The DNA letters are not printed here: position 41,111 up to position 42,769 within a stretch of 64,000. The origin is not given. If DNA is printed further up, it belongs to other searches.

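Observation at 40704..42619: Two-gene ATPase + unknown-partner cassette inserted between cysD and cysN: candidate undescribed defence-type system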

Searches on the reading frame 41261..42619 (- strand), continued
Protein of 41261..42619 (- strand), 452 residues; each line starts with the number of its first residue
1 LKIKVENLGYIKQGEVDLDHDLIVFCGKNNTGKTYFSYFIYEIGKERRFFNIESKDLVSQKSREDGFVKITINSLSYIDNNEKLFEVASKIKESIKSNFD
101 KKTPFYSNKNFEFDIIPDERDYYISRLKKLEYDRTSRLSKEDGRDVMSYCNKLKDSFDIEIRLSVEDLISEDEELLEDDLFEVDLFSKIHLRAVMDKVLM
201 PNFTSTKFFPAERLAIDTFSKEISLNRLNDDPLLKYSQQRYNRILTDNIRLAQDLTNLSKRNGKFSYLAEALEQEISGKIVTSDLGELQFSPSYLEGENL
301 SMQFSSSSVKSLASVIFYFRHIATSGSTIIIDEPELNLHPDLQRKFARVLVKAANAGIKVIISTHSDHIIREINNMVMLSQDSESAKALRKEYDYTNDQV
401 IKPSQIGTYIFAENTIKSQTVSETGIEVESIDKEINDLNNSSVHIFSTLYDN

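Call 58: search_protein_families(library=padloc, proteins=[L087:1352-2740:+, L087:2754-3350:+, L088:4001-5386:+, L088:5386-5940:+, L082:8001-9353:+, L082:9357-9917:+, L082:7428-7802:+, L083:9299-9799:+, L086:9422-9973:+], max_evalue=0.001)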
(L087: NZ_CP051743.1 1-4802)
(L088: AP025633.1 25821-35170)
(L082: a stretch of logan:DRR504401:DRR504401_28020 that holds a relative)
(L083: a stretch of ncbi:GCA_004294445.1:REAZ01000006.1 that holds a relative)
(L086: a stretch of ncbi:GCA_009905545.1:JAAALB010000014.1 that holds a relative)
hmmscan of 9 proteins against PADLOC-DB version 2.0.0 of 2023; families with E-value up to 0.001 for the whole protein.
L087:1352-2740:+ (462 aa): 55 families (the best 25 are shown)
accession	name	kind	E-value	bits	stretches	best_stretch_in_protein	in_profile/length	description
PDLC04032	PD-T4-4_A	-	3.2e-123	410.2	1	1-459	1-469/474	-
PDLC04033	PD-T4-4_A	-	2.9e-109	364.3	1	1-456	1-455/460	-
PDLC04664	PDC-M47A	-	6.3e-92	306.9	1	1-426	1-413/461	-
PDLC02979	AriA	-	1.6e-28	98.5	1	2-381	5-373/373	-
PDLC03878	NsnB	-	2.5e-18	65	1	2-430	4-328/345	-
PDLC04214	HEC-02A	-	1.4e-16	58.7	1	273-385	175-286/338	-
PDLC02980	AriA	-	1e-15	56.5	1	21-381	1-303/304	-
PDLC04213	HEC-02A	-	1.8e-15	55.4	1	265-388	168-283/337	-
PDLC02358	Old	-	1.4e-13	48.5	2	338-387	286-335/578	Old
PDLC04710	PDC-M56A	-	4.5e-12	43.7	1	337-452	241-352/382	-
PDLC04146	HEC-02B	-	2.2e-11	41.4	1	318-393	219-295/344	-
PDLC02915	ATPase-Toprim_I-B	-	4.3e-11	40.3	2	339-388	258-306/623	-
PDLC02914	ATPase-Toprim_I-B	-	4.9e-11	40.5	1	318-387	185-254/443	-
PDLC04177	HEC-01A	-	1.8e-10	38.4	1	301-387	263-346/393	-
PDLC00289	PtuA1|PtuA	-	2.3e-10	38.1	1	286-389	201-301/404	AAA ATPase domain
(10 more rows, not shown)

L087:2754-3350:+ (198 aa): 5 families
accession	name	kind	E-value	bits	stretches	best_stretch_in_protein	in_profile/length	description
PDLC04035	PD-T4-4_B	-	1.1e-43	147.3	1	1-170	1-167/206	-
PDLC04034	PD-T4-4_B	-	3.3e-10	38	1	23-173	24-163/190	-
PDLC04037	PD-T4-4_B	-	1.1e-06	26.5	1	2-182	6-171/190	-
PDLC04668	PDC-M47B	-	2.1e-05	22.3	1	3-188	5-172/186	-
PDLC04666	PDC-M47B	-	0.00016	19.5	1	75-140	48-114/174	-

L088:4001-5386:+ (461 aa): 71 families (the best 25 are shown)
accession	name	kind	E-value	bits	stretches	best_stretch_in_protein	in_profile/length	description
PDLC04664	PDC-M47A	-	1.5e-231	767.2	1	1-461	1-461/461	-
PDLC04033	PD-T4-4_A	-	1.1e-160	533.8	1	1-459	1-457/460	-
PDLC04032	PD-T4-4_A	-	5.9e-70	234.5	1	1-457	1-466/474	-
PDLC02979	AriA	-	1.7e-28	98.5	1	2-366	5-373/373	-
PDLC02980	AriA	-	9.2e-21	73.1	1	22-366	2-303/304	-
PDLC03878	NsnB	-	1.2e-19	69.3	1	2-374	4-289/345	-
PDLC04214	HEC-02A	-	1e-15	55.9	2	265-386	181-302/338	-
PDLC04213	HEC-02A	-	3.3e-15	54.5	1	260-374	171-284/337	-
PDLC04146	HEC-02B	-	6.9e-15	52.9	1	264-377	181-294/344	-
PDLC02358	Old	-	3.3e-14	50.6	1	304-376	268-342/578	Old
PDLC04710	PDC-M56A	-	6.4e-13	46.4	1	320-381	239-300/382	-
PDLC04135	mad3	-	1.6e-10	39.1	1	45-377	117-339/374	mads_3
PDLC04175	HEC-01A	-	4.8e-10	37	1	321-371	268-317/363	-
PDLC00075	GajA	-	5.4e-10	36.4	1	297-370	245-314/536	AAA ATPase domain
PDLC02335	AbiLi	-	7.9e-10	36.3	1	18-369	75-243/326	AbiLi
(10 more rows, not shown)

L088:5386-5940:+ (184 aa): 9 families
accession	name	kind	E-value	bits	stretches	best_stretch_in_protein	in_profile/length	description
PDLC04668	PDC-M47B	-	2.8e-61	204.5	1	6-156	2-154/186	-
PDLC04665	PDC-M47B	-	1.3e-41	140.5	1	5-151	3-151/202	-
PDLC04667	PDC-M47B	-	8.3e-20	69.3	1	43-157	12-126/158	-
PDLC04669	PDC-M47B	-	1e-16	59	1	10-155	6-150/183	-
PDLC04666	PDC-M47B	-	1.3e-14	52.4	1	38-152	20-135/174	-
PDLC04035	PD-T4-4_B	-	1.4e-05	22.8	1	69-130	80-141/206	-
PDLC04034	PD-T4-4_B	-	4.7e-05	21.2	1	75-163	78-165/190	-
PDLC04037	PD-T4-4_B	-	0.00013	19.7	1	70-139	74-141/190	-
PDLC04036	PD-T4-4_B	-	0.00053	18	1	75-149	91-160/203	-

L082:8001-9353:+ (450 aa): 85 families (the best 25 are shown)
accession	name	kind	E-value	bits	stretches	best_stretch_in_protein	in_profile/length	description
PDLC04033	PD-T4-4_A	-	3.2e-75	252.1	1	1-446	1-457/460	-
PDLC04664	PDC-M47A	-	6.3e-59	198.1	1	1-417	1-415/461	-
PDLC04032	PD-T4-4_A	-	7.1e-49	165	2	259-449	281-471/474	-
PDLC02979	AriA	-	4.9e-30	103.6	1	2-368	5-373/373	-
PDLC03878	NsnB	-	4.3e-19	67.5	1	2-412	4-306/345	-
PDLC04214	HEC-02A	-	4.4e-19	66.9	2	260-391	175-302/338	-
PDLC04213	HEC-02A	-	5.4e-19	66.9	2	247-372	156-280/337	-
PDLC02980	AriA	-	4.5e-18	64.2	1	24-368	3-303/304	-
PDLC02358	Old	-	2.3e-16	57.7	1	307-388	269-351/578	Old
PDLC04146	HEC-02B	-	1.3e-14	52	1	320-379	236-291/344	-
PDLC00271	PtuA1|PtuA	-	2.9e-14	51.5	2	325-400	280-355/421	AAA ATPase domain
PDLC00305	PtuA1|PtuA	-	9.3e-14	49.6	2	325-393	246-319/392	AAA ATPase domain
PDLC00063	GajA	-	2.5e-13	47.5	2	319-371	340-403/679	AAA ATPase domain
PDLC00289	PtuA1|PtuA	-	2.1e-12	44.8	1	291-400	216-328/404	AAA ATPase domain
PDLC00069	GajA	-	2.5e-12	44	1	316-383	327-398/687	AAA ATPase domain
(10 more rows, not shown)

L082:9357-9917:+ (186 aa): 6 families
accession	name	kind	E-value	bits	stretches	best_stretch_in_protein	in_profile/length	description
PDLC04037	PD-T4-4_B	-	2.7e-16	57.9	1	24-151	23-153/190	-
PDLC04035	PD-T4-4_B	-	6e-06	24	1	66-127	74-137/206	-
PDLC04034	PD-T4-4_B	-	6.7e-06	24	1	23-130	23-129/190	-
PDLC04668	PDC-M47B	-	7.6e-06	23.8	1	22-139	23-141/186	-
PDLC04667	PDC-M47B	-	0.00032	18.6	1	71-143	37-114/158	-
PDLC04665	PDC-M47B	-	0.00082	17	0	48-132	50-136/202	-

L082:7428-7802:+ (124 aa): 0 families

L083:9299-9799:+ (166 aa): 2 families
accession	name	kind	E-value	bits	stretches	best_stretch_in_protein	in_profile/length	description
PDLC04037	PD-T4-4_B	-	1e-09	36.5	1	3-116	5-129/190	-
PDLC04665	PDC-M47B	-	0.00043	18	1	20-97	27-106/202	-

L086:9422-9973:+ (183 aa): 3 families
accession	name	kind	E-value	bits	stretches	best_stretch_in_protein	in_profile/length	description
PDLC04037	PD-T4-4_B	-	3.7e-16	57.4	1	6-146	9-148/190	-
PDLC04034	PD-T4-4_B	-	1.7e-07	29.2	1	21-161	25-167/190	-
PDLC04035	PD-T4-4_B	-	0.00063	17.4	1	17-134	21-147/206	-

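Call 60: find_encoding_contigs(protein=P0016, flank=7000, max_places=1)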
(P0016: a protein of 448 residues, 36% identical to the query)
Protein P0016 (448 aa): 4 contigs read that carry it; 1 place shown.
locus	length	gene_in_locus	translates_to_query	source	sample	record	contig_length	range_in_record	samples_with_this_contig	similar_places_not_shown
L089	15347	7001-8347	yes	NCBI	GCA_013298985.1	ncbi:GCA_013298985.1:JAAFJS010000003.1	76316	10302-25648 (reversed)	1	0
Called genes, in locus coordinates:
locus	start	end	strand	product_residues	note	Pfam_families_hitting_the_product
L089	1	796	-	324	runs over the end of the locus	PF03330:DPBB_1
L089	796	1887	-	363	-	PF03330:DPBB_1, PF05036:SPOR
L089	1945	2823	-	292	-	PF12784:PDDEXK_2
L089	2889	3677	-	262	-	PF01435:Peptidase_M48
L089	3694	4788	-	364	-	PF04166:PdxA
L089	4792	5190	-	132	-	PF17642:TssD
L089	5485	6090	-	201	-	PF00081:Sod_Fe_N, PF02777:Sod_Fe_C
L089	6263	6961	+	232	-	PF00849:PseudoU_synth_2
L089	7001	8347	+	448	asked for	PF13175:AAA_15, PF13304:AAA_21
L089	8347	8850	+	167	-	-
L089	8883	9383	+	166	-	PF03479:PCC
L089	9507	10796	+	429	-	PF08309:LVIVD (faint)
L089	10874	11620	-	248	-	PF20243:MbnP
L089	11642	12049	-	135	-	PF01850:PIN (faint), PF13470:PIN_3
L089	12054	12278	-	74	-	-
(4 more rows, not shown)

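Call 61: find_encoding_contigs(protein=P0023, flank=7000, max_places=1)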
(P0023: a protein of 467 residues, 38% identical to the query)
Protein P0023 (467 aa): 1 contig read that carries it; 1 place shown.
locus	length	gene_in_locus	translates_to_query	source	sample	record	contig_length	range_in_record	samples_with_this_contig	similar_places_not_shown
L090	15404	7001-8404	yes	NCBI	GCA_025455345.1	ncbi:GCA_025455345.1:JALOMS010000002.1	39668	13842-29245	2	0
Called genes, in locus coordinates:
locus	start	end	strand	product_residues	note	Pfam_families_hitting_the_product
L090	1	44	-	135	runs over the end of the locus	PF07876:Dabb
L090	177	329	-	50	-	-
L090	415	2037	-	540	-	PF05175:MTS (faint), PF07669:Eco57I, PF22837:M_Eco57I_C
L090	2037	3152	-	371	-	PF09545:RE_AccI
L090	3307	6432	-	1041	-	PF23500:DUF7133, PF13646:HEAT_2 (faint), PF00034:Cytochrom_C (faint)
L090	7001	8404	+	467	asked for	PF13175:AAA_15, PF13304:AAA_21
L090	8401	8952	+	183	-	-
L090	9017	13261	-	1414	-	PF25778:DUF7948, PF00801:PKD (faint), PF19081:Ig_7 (faint), PF18911:PKD_4 (weak), PF13585:CHU_C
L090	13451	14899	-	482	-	PF07719:TPR_2 (faint), PF12895:ANAPC3 (faint), PF13181:TPR_8 (faint), PF13428:TPR_14 (faint), PF13432:TPR_16, PF00515:TPR_1 (faint), PF13174:TPR_6 (faint), PF13432:TPR_16 (weak), +5 more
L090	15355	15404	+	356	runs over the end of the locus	PF28541:DUF8433, PF00119:ATP-synt_A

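Call 62: find_encoding_contigs(protein=P0044, flank=7000, max_places=1)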
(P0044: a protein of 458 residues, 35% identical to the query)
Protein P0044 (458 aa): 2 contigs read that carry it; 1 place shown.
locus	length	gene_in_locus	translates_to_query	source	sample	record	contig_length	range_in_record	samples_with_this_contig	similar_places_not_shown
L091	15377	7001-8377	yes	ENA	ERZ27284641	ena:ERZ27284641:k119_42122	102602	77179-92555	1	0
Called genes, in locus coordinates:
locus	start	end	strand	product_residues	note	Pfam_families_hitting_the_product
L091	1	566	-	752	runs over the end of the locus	PF13328:HD_4, PF01966:HD (weak), PF04607:RelA_SpoT, PF02824:TGS, PF01842:ACT (faint), PF28438:RelA_RIS, PF13291:ACT_4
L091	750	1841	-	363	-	PF19573:DUF6089 (weak)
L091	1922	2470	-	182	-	PF12867:DinB_2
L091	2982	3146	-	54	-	-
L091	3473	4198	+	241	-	PF14302:DUF4377, PF03724:META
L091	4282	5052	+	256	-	PF00106:adh_short, PF08659:KR, PF23441:SDR, PF01370:Epimerase (weak), PF13561:adh_short_C2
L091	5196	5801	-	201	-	PF05036:SPOR (faint)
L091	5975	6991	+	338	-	PF01565:FAD_binding_4, PF02873:MurB_C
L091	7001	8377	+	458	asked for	PF13175:AAA_15, PF13304:AAA_21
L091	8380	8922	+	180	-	-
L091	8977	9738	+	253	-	PF00793:DAHP_synth_1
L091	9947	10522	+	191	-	PF01327:Pep_deformylase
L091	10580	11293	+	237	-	PF01182:Glucosamine_iso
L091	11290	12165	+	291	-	PF00892:EamA, PF03151:TPT (weak), PF00892:EamA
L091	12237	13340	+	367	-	PF13539:Peptidase_M15_4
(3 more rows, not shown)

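Call 63: find_encoding_contigs(protein=P0100, flank=7000, max_places=1)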
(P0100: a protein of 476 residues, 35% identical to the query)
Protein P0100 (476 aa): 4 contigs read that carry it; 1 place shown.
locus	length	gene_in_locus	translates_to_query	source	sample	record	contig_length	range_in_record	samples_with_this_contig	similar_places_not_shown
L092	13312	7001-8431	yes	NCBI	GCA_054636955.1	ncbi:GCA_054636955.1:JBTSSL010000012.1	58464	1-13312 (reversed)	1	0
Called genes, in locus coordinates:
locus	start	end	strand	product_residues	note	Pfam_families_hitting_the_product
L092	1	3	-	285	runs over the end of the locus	-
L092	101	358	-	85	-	-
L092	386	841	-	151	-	PF00034:Cytochrom_C, PF13442:Cytochrome_CBB3 (weak)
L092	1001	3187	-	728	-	PF07715:Plug, PF00593:TonB_dep_Rec_b-barrel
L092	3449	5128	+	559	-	PF00005:ABC_tran, PF00931:NB-ARC (faint), PF02463:SMC_N (faint), PF13476:AAA_23 (faint), PF13555:AAA_29 (faint), PF13238:AAA_18 (faint), PF12848:ABC_tran_Xtn, PF00005:ABC_tran, +1 more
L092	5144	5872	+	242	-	PF16584:LolA_2, PF03548:LolA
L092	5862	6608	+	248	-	PF08501:Shikimate_dh_N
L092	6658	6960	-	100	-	-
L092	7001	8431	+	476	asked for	PF13175:AAA_15, PF13304:AAA_21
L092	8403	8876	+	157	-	-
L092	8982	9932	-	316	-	PF00389:2-Hacid_dh, PF02826:2-Hacid_dh_C, PF01262:AlaDh_PNT_C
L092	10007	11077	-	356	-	PF00266:Aminotran_5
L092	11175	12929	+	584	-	PF07244:POTRA (weak)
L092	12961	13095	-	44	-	-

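Call 83: search_protein_families(library=pfam, proteins=[L082:7428-7802:+], max_evalue=0.01)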
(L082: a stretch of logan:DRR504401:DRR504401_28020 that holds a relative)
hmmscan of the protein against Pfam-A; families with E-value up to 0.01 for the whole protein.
L082:7428-7802:+ (124 aa): 2 families
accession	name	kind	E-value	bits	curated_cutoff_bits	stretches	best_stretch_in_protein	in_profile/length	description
PF13975.11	gag-asp_proteas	-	0.00022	22.2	28.2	1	21-66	9-57/92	gag-polyprotein putative aspartyl protease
PF13650.11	Asp_protease_2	-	0.00041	21.4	24.3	1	21-70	9-61/90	Aspartyl protease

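Call 84: search_protein_families(library=phrogs, proteins=[window:41261-42619:-], max_evalue=0.001)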
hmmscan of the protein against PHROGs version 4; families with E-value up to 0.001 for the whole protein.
window:41261-42619:- (452 aa): 9 families
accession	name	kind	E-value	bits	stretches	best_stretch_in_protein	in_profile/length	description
phrog_13167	-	unknown function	1.2e-37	131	1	4-452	18-468/477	-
phrog_14430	-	unknown function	1.6e-23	84.6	2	255-380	265-392/444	-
phrog_8323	-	unknown function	5.9e-16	59.1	2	322-392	318-386/623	-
phrog_3940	-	unknown function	2.5e-12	47.4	1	274-420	194-341/537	-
phrog_7507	-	unknown function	3e-11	44.3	1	319-379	400-461/483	-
phrog_4747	-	unknown function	3.7e-09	37.2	1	329-392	337-403/610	-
phrog_9802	-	unknown function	2.7e-08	34.3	1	151-396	93-352/438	-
phrog_21420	-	unknown function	3.7e-07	30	1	324-375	524-575/654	-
phrog_8066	-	unknown function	6.7e-07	29.5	1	314-375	369-434/522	-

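Call 88: predict_structure(alignment_id=A3)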
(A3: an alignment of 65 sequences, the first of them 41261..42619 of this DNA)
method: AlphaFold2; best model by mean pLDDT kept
length: 452 residues; sequences in the alignment: 65
mean_pLDDT: 86.2   pTM: 0.86
mean pLDDT of the five models: 86.2, 84.2, 84.1, 83.2, 81.3
residues with pLDDT >= 90: 237; 70-90: 162; 50-70: 49; < 50: 4
segments of 3 or more residues with pLDDT < 50: 236-238
pLDDT, mean of each block of 10 residues (from residue 1): 89 94 94 92 80 77 83 83 81 78 59 72 89 91 89 94 73 63 85 86 89 83 65 51 85 93 96 97 94 95 94 97 95 96 98 97 95 96 92 96 97 94 85 71 79 62
secondary structure, 60 per line:
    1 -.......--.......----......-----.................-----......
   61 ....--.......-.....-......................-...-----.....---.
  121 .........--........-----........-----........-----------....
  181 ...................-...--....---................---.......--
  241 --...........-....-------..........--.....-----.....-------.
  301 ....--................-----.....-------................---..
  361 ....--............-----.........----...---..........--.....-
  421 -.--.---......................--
elements in order: E2-8 E11-17 E22-27 H33-49 E58-64 E67-73 H75-79 H81-102 E112-116 H120-129 E132-139 E145-152 E158-165 H177-199 E206-209 H213-228 H232-238 H243-253 H255-258 H266-275 E278-282 E288-292 H307-322 E328-332 H340-355 E359-364 H367-378 H384-392 E406-412 E415-419 H429-450

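Call 90: find_related_loci(query=A3, collection=metagenome_contigs, flank=5000)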
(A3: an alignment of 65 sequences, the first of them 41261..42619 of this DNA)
Query A3 (452 aa) in metagenome_contigs; peptide patterns used: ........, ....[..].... (x = any residue, [..] = any of these).
600 stretches matched a pattern (row limit reached: there are more); 512 encode a relative of the query (tblastn E <= 1e-3); the best 80 are kept; 80 distinct loci.
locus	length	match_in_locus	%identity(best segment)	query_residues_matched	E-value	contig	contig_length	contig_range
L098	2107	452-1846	38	1-451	1e-73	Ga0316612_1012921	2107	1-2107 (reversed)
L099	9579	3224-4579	36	1-446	4e-70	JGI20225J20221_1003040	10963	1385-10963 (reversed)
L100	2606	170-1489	36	1-451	3e-69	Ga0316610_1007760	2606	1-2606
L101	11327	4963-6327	33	1-449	1e-67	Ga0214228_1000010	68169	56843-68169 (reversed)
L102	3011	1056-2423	33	1-449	1e-67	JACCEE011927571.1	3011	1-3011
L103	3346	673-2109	33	1-449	3e-66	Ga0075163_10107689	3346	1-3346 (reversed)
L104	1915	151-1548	33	1-449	3e-68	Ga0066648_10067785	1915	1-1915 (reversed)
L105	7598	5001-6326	33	1-449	4e-65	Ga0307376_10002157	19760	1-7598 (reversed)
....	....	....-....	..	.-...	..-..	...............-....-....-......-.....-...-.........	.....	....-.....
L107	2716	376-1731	34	1-446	2e-64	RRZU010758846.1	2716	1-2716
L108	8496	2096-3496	34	1-449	6e-63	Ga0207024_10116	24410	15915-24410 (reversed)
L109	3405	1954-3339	34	1-451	7e-63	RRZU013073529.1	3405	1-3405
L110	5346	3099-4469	32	1-449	1e-62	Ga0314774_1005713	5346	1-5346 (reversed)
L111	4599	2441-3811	34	1-446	2e-62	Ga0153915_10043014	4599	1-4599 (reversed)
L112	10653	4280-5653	32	1-452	5e-62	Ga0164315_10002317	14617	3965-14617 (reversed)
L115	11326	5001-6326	34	1-446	6e-62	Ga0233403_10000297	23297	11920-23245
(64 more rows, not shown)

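Call 92: fold_search(model_id=the predicted structure, library=pdb)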
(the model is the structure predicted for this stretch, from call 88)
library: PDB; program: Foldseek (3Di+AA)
matches with E <= 10: 1416; with E <= 0.001: 185
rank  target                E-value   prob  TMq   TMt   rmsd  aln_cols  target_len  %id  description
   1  4nck_B                2.6e-09  1.00  0.35  0.48  14.1       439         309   11  Crystal Structure of Pyrococcus furiosis Rad50 R797G mutation (released 2014-03-05)
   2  4nck_A                3.2e-09  1.00  0.36  0.48  14.3       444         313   12  Crystal Structure of Pyrococcus furiosis Rad50 R797G mutation (released 2014-03-05)
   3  3tho_A                5.5e-09  1.00  0.34  0.41  23.6       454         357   12  Crystal structure of Mre11:Rad50 in its ATP/ADP bound state (released 2011-10-12)
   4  9lpa_B                1.1e-08  1.00  0.34  0.22  20.6       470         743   13  The cryo-EM structure of retron Eco8 in an active state (released 2025-11-19)
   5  3qkt_B                1.3e-08  1.00  0.33  0.45  16.7       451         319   13  Rad50 ABC-ATPase with adjacent coiled-coil region in complex with AMP-PNP (released 2011-03-30)
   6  4ncj_A                1.7e-08  1.00  0.34  0.46  16.1       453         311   11  Crystal Structure of Pyrococcus furiosis Rad50 R805E mutation with ADP Beryllium Flouride (released 2014-03-05)
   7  5dny_B                2.1e-08  1.00  0.32  0.40  21.7       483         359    9  Structure of the ATPrS-Mre11/Rad50-DNA complex (released 2016-02-24)
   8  4ncj_C                2.2e-08  1.00  0.34  0.45  16.7       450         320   13  Crystal Structure of Pyrococcus furiosis Rad50 R805E mutation with ADP Beryllium Flouride (released 2014-03-05)
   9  4nch_B                2.3e-08  1.00  0.33  0.45  14.5       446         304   10  Crystal Structure of Pyrococcus furiosis Rad50 L802W mutation (released 2014-03-05)
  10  9nnk_C                3.4e-08  1.00  0.35  0.30  18.5       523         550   13  Cryo-EM structure of Retron-displaced free PtuAB complex, PtuA:PtuB (4:2) (released 2025-10-08)
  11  9o4a_A                3.8e-08  1.00  0.36  0.35  15.9       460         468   12  Ec83 Retron PtuAB mutant complex (released 2025-07-02)
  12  9kjy_E                4.4e-08  1.00  0.32  0.29  18.9       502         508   14  Cryo-EM structure of the Retron-Eco7 complex (state 2) (released 2025-11-12)
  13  8rof_A                4.7e-08  1.00  0.29  0.35  15.9       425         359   11  Human cohesin SMC1A-HD(shortCC-EQ)/RAD21-C complex - ADP-Mg-bound conformation (released 2024-09-11)
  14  9kjx_E                5.8e-08  1.00  0.34  0.31  18.7       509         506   13  Cryo-EM structure of the Retron-Eco7 complex (state 1) (released 2025-11-12)
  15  9n69_C                5.8e-08  1.00  0.34  0.34  24.2       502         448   12  Structure of the retron IA complex with HNH nuclease in the "down" orientation (released 2025-04-23)
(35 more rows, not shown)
